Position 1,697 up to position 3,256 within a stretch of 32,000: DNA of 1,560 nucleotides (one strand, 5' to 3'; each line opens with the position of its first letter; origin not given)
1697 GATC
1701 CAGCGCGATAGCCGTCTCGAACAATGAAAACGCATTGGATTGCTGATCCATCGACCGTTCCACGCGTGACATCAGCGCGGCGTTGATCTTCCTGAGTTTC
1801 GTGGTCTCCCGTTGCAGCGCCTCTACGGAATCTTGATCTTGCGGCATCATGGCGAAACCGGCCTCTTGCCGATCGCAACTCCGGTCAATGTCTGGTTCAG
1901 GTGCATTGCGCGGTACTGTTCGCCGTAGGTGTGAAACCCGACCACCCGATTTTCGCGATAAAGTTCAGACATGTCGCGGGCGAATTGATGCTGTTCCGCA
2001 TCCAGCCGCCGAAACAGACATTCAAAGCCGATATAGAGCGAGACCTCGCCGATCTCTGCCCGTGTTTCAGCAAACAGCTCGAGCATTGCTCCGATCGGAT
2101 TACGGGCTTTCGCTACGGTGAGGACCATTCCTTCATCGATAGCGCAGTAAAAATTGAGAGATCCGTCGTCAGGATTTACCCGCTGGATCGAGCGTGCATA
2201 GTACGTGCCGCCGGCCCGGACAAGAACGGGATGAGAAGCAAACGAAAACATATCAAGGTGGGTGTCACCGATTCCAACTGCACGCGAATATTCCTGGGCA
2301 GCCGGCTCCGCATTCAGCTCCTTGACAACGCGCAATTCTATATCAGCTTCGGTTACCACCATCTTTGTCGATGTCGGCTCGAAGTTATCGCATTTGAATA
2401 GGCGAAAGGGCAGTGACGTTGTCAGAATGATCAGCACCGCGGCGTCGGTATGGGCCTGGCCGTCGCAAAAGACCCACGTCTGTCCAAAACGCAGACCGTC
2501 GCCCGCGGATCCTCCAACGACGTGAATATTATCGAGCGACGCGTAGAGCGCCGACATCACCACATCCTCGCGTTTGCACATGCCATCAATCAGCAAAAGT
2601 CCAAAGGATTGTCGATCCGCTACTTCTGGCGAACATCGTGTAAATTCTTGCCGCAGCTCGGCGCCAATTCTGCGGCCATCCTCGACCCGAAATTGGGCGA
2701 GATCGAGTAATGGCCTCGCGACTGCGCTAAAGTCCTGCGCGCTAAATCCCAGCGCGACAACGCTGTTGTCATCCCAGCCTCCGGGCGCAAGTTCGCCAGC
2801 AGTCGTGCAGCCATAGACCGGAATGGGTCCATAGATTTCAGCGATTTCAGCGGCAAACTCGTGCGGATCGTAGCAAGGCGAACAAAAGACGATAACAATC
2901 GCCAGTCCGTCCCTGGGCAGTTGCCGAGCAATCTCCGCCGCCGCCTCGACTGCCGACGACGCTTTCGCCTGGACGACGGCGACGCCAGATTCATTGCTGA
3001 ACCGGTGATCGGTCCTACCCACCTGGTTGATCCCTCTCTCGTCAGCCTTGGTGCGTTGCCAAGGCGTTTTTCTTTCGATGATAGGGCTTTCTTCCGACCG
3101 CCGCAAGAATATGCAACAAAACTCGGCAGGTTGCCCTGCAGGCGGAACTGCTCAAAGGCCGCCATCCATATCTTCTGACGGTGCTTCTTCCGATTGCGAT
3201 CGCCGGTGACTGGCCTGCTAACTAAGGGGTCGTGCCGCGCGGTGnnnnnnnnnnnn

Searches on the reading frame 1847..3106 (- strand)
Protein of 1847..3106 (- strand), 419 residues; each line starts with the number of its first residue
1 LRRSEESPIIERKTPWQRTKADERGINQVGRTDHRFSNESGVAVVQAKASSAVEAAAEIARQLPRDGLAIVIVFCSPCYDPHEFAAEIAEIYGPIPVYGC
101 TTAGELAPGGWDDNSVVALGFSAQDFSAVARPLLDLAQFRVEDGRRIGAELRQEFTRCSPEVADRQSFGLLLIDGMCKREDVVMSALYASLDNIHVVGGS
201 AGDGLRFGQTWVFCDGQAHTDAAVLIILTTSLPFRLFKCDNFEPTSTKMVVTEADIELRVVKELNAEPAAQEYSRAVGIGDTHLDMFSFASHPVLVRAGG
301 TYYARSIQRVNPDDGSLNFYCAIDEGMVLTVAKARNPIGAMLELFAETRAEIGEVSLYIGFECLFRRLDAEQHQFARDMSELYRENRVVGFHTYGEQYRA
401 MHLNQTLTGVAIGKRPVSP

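Call 6: search_protein_families(library=pfam, proteins=[window:1847-3106:-], max_evalue=0.001)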
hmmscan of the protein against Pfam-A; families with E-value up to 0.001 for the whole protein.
window:1847-3106:- (419 aa): 2 families
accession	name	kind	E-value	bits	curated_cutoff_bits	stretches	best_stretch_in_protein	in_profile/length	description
PF08495.15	FIST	-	1.5e-48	165.6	23.2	1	70-267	2-189/189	FIST N domain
PF10442.14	FIST_C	-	3.4e-25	89.1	28.5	1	269-399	1-131/131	FIST C domain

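Call 76: search_protein_families(library=ncbifam, proteins=[window:1847-3106:-], max_evalue=0.001)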
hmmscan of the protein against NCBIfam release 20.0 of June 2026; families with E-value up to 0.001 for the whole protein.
window:1847-3106:- (419 aa): 1 family
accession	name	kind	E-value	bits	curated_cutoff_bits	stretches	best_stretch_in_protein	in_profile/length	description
NF041558.1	NosP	equivalog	5.5e-126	420.6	450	1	47-413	3-368/368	nitric oxide-sensing protein NosP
